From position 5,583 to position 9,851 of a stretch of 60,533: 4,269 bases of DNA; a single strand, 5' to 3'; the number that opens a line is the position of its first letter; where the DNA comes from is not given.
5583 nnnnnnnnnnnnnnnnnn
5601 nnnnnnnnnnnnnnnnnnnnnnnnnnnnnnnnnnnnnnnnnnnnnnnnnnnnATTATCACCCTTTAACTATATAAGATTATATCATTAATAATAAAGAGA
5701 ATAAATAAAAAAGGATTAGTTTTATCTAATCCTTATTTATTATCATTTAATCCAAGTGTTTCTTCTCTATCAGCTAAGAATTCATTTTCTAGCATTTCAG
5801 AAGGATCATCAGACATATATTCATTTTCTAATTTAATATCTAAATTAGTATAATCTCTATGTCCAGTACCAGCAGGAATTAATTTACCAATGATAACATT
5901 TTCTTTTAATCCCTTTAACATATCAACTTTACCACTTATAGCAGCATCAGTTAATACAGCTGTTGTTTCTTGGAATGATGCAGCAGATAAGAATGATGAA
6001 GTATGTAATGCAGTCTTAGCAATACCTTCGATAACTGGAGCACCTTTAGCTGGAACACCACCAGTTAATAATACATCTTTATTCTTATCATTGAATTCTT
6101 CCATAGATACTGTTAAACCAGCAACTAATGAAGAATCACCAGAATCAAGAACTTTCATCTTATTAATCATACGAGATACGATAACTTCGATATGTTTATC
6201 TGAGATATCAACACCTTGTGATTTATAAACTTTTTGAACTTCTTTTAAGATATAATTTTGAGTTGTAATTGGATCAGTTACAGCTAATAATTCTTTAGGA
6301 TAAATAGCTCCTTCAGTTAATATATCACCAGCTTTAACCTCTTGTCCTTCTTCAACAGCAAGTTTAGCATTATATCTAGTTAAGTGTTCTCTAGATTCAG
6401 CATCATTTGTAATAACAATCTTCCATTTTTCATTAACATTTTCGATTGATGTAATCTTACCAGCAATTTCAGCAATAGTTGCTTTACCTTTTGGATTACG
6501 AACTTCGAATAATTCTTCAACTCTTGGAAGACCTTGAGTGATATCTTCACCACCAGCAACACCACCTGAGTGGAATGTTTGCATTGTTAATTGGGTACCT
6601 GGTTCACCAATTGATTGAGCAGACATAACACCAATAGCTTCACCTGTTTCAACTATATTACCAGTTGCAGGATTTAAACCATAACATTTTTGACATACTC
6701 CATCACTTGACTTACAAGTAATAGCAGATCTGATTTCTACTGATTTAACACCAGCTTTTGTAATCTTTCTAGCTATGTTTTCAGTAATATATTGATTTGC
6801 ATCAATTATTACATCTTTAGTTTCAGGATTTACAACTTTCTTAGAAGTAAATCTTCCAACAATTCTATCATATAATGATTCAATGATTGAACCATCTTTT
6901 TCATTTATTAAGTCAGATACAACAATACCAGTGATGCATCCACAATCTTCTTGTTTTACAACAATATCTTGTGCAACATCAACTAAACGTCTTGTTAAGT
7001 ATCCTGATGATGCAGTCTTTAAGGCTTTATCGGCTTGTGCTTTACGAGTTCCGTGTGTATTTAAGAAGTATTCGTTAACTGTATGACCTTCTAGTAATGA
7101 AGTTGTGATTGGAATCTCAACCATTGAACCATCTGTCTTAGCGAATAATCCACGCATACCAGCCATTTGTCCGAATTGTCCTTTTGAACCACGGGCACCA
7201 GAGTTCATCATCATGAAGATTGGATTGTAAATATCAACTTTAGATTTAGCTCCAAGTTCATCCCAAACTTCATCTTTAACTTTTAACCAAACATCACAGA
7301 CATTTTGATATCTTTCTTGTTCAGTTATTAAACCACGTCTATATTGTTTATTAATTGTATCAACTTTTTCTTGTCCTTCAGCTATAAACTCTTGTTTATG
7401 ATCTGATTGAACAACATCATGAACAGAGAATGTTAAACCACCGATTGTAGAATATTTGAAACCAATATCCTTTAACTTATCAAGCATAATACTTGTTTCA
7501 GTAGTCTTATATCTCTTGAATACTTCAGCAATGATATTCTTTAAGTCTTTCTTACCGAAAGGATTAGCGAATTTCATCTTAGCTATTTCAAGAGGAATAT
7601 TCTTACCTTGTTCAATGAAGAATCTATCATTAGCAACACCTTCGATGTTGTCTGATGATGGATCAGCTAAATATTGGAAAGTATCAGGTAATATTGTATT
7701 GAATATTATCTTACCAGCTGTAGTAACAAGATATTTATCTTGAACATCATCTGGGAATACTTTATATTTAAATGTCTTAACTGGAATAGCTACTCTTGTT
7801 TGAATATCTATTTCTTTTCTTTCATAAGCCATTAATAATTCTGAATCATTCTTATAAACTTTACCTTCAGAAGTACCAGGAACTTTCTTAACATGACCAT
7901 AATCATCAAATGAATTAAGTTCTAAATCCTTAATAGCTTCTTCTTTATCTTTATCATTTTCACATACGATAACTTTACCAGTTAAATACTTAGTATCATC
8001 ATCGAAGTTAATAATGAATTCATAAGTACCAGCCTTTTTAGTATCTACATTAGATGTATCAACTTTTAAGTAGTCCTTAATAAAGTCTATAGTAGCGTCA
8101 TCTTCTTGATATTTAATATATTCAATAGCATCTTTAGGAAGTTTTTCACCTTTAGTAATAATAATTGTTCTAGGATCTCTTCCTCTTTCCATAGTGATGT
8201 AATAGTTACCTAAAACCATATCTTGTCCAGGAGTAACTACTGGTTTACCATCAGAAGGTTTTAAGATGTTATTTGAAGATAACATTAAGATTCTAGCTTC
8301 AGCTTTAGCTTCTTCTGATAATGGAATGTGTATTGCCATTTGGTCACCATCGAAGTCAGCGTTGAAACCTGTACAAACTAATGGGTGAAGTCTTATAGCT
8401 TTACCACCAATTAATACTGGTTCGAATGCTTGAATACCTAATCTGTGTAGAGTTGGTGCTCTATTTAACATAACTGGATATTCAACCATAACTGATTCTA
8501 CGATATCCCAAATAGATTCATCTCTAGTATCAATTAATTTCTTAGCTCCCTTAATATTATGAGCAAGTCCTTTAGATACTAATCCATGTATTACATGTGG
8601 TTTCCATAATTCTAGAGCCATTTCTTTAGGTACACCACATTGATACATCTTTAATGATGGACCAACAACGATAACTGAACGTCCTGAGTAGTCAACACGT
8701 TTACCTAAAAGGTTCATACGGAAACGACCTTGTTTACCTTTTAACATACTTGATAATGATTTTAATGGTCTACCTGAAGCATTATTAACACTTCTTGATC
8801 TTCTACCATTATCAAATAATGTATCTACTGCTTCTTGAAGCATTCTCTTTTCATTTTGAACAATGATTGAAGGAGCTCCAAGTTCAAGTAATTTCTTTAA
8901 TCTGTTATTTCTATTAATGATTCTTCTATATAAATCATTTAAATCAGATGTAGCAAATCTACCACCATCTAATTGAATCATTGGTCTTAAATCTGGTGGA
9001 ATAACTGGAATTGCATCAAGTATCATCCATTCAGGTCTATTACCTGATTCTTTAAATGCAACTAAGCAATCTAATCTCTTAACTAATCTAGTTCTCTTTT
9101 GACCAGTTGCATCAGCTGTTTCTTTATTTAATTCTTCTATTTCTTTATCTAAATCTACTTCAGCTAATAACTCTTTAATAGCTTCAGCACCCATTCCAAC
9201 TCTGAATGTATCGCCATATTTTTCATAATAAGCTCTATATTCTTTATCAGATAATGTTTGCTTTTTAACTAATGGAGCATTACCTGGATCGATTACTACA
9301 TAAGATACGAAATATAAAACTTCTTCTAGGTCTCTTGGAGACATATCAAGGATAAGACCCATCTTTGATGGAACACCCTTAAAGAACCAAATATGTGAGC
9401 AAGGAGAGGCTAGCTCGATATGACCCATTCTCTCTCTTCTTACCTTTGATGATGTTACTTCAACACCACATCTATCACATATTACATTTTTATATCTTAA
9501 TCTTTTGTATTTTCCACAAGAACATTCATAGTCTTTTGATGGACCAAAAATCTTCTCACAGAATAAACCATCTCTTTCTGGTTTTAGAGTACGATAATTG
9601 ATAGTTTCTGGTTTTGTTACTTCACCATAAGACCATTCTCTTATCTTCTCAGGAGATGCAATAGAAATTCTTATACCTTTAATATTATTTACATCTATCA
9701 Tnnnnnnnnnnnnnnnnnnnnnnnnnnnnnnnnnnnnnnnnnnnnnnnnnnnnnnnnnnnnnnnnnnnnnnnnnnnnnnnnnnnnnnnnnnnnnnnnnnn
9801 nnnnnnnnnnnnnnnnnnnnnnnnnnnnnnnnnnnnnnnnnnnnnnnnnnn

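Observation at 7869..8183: In-frame insertion of about 105 aa in RNA polymerase beta-prime that resembles this genome's Ig-like surface-protein module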

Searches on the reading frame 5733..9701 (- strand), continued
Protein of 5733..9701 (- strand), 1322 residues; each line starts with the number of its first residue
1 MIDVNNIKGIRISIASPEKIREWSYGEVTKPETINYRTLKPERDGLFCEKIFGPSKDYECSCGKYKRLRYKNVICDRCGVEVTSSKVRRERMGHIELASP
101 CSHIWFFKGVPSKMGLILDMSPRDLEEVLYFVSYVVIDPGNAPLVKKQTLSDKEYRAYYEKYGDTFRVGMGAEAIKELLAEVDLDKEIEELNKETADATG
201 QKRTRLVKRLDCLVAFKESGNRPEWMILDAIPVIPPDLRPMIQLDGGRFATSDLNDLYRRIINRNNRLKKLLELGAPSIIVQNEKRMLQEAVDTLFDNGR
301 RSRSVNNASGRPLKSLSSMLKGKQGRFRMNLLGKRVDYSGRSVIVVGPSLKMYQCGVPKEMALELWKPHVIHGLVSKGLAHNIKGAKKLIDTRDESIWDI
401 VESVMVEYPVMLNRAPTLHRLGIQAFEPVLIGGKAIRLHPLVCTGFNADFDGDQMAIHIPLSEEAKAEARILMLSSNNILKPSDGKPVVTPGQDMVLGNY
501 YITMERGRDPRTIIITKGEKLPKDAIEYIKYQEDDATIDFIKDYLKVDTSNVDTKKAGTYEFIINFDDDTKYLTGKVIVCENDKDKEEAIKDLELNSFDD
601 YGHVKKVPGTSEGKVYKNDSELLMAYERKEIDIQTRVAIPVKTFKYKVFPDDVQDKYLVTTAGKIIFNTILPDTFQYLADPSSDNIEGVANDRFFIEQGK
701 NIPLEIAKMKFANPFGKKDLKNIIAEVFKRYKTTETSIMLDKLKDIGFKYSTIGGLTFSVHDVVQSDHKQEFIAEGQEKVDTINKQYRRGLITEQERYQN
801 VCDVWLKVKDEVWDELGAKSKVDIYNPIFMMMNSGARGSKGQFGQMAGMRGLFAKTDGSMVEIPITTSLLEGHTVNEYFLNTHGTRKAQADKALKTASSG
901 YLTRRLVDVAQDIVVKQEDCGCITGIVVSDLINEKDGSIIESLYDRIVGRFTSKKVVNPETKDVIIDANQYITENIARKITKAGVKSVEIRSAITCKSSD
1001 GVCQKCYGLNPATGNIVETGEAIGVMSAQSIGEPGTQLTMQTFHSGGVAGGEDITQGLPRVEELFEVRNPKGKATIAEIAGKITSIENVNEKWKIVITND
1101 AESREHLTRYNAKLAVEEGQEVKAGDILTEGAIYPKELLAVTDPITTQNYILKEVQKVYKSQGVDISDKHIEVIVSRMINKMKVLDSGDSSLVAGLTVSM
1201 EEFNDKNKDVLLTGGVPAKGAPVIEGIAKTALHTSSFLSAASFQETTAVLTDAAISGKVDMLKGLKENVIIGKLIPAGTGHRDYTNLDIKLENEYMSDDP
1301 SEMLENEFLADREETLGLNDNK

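Call 43: list_cluster_members(proteins=[P0002, P0009, P0012, P0031, P0087, P0043, P0022, P0106])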
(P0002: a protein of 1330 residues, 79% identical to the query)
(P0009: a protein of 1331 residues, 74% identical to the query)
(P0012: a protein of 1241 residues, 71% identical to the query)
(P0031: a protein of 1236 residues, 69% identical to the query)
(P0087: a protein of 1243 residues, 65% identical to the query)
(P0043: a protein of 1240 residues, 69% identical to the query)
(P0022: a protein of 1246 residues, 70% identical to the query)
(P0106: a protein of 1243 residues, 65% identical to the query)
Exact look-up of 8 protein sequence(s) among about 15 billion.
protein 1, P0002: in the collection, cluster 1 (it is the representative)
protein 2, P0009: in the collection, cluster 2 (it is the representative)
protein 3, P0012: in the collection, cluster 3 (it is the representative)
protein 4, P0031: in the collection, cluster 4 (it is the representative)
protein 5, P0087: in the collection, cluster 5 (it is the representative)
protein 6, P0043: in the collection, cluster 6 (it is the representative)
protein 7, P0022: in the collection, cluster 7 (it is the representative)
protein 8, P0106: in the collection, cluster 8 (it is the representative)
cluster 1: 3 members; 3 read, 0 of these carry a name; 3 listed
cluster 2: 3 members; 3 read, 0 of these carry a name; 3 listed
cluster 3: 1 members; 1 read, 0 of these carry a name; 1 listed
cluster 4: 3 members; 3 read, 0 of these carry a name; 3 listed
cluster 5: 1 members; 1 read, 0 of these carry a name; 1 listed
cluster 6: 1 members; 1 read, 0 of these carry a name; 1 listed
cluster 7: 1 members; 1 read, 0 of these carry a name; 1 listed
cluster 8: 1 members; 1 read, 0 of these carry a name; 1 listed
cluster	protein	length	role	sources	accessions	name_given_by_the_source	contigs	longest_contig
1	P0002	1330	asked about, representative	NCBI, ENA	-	-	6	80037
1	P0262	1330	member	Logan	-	-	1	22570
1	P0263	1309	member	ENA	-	-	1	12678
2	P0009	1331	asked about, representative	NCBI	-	-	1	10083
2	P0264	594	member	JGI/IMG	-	-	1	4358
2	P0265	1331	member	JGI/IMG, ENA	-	-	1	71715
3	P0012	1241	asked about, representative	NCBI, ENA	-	-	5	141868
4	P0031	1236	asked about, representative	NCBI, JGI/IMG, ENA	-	-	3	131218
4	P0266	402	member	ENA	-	-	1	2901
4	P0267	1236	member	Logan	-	-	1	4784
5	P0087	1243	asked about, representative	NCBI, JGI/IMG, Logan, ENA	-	-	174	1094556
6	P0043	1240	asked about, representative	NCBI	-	-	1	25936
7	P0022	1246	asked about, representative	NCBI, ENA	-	-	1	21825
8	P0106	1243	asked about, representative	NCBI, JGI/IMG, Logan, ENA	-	-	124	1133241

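Call 44: find_encoding_contigs(protein=P0087, max_places=3, flank=1000)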
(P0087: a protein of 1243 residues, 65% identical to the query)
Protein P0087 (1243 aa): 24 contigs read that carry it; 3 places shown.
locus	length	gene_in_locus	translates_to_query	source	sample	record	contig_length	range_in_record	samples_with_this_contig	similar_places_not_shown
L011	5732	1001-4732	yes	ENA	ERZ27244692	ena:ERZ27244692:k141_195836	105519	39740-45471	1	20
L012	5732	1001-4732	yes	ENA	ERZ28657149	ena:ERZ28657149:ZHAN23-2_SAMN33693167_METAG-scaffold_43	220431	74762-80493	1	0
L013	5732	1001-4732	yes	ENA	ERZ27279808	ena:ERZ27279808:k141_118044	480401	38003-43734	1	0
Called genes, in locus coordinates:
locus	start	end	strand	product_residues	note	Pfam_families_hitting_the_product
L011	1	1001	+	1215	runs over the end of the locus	PF04563:RNA_pol_Rpb2_1, PF04561:RNA_pol_Rpb2_2, PF04565:RNA_pol_Rpb2_3, PF10385:RNA_pol_Rpb2_45, PF00562:RNA_pol_Rpb2_6, PF04560:RNA_pol_Rpb2_7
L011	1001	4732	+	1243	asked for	PF04997:RNA_pol_Rpb1_1, PF00623:RNA_pol_Rpb1_2, PF04983:RNA_pol_Rpb1_3, PF05000:RNA_pol_Rpb1_4, PF04998:RNA_pol_Rpb1_5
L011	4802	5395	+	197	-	PF18936:DUF5684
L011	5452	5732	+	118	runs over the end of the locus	-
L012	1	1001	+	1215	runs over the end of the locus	PF04563:RNA_pol_Rpb2_1, PF04561:RNA_pol_Rpb2_2, PF04565:RNA_pol_Rpb2_3, PF10385:RNA_pol_Rpb2_45, PF00562:RNA_pol_Rpb2_6, PF04560:RNA_pol_Rpb2_7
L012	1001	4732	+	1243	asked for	PF04997:RNA_pol_Rpb1_1, PF00623:RNA_pol_Rpb1_2, PF04983:RNA_pol_Rpb1_3, PF05000:RNA_pol_Rpb1_4, PF04998:RNA_pol_Rpb1_5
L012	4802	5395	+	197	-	PF18936:DUF5684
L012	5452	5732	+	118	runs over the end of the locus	-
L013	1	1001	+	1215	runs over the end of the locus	PF04563:RNA_pol_Rpb2_1, PF04561:RNA_pol_Rpb2_2, PF04565:RNA_pol_Rpb2_3, PF10385:RNA_pol_Rpb2_45, PF00562:RNA_pol_Rpb2_6, PF04560:RNA_pol_Rpb2_7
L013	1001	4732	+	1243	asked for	PF04997:RNA_pol_Rpb1_1, PF00623:RNA_pol_Rpb1_2, PF04983:RNA_pol_Rpb1_3, PF05000:RNA_pol_Rpb1_4, PF04998:RNA_pol_Rpb1_5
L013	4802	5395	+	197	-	PF18936:DUF5684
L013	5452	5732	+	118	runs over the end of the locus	-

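Call 45: find_encoding_contigs(protein=P0012, max_places=3, flank=1000)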
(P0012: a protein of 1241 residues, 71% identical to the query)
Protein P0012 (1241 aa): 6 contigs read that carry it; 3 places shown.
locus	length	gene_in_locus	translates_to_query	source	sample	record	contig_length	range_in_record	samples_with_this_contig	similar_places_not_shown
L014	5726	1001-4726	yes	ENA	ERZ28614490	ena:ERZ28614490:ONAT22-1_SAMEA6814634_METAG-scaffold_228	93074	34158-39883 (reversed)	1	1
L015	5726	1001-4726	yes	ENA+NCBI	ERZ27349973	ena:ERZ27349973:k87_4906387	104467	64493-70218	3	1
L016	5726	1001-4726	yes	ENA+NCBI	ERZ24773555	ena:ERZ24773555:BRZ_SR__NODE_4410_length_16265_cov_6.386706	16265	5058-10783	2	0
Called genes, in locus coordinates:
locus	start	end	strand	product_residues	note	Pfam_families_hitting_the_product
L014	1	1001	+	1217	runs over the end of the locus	PF04563:RNA_pol_Rpb2_1, PF04561:RNA_pol_Rpb2_2, PF04565:RNA_pol_Rpb2_3, PF10385:RNA_pol_Rpb2_45, PF00562:RNA_pol_Rpb2_6, PF04560:RNA_pol_Rpb2_7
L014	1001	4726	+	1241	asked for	PF04997:RNA_pol_Rpb1_1, PF00623:RNA_pol_Rpb1_2, PF04983:RNA_pol_Rpb1_3, PF05000:RNA_pol_Rpb1_4, PF04998:RNA_pol_Rpb1_5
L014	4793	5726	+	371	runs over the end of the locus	-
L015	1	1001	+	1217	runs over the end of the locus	PF04563:RNA_pol_Rpb2_1, PF04561:RNA_pol_Rpb2_2, PF04565:RNA_pol_Rpb2_3, PF10385:RNA_pol_Rpb2_45, PF00562:RNA_pol_Rpb2_6, PF04560:RNA_pol_Rpb2_7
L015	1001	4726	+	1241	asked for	PF04997:RNA_pol_Rpb1_1, PF00623:RNA_pol_Rpb1_2, PF04983:RNA_pol_Rpb1_3, PF05000:RNA_pol_Rpb1_4, PF04998:RNA_pol_Rpb1_5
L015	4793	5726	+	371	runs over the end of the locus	-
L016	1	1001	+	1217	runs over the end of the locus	PF04563:RNA_pol_Rpb2_1, PF04561:RNA_pol_Rpb2_2, PF04565:RNA_pol_Rpb2_3, PF10385:RNA_pol_Rpb2_45, PF00562:RNA_pol_Rpb2_6, PF04560:RNA_pol_Rpb2_7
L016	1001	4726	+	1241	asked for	PF04997:RNA_pol_Rpb1_1, PF00623:RNA_pol_Rpb1_2, PF04983:RNA_pol_Rpb1_3, PF05000:RNA_pol_Rpb1_4, PF04998:RNA_pol_Rpb1_5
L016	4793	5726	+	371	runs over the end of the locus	-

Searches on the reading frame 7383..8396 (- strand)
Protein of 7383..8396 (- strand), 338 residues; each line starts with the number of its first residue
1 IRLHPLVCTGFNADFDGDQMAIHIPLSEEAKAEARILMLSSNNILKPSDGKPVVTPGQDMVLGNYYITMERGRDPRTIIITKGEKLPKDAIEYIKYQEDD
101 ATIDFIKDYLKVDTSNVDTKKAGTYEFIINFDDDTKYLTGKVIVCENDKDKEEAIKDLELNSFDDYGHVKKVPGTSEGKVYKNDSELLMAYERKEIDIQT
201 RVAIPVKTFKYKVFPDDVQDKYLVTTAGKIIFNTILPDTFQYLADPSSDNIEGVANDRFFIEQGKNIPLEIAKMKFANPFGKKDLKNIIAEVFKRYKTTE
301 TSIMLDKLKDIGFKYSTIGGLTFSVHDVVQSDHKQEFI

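Call 81: predict_structure(alignment_id=A2)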
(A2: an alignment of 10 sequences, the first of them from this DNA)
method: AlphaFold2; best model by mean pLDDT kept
length: 338 residues; sequences in the alignment: 10
mean_pLDDT: 53.8   pTM: 0.43
mean pLDDT of the five models: 53.8, 52.9, 51.9, 49.2, 46.8
residues with pLDDT >= 90: 20; 70-90: 88; 50-70: 61; < 50: 169
segments of 3 or more residues with pLDDT < 50: 1-72, 163-177, 235-254, 278-338
pLDDT, mean of each block of 10 residues (from residue 1): 23 27 30 30 31 26 25 75 88 74 75 89 91 83 91 80 42 48 66 54 71 68 70 48 40 60 73 58 39 35 29 28 26 31
secondary structure, 60 per line:
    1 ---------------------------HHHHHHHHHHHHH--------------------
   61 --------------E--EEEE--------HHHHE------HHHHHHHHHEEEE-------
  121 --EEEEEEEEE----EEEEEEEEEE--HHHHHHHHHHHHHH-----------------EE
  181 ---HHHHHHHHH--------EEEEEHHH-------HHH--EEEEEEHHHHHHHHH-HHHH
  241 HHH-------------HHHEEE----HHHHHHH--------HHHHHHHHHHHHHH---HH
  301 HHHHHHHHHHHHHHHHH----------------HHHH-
elements in order: H28-40 E78-81 H90-93 H101-109 E110-113 E123-131 E136-145 H148-161 H184-192 E201-205 E221-226 H227-235 H237-243 E260-262 H267-273 H282-295 H299-317 H334-337
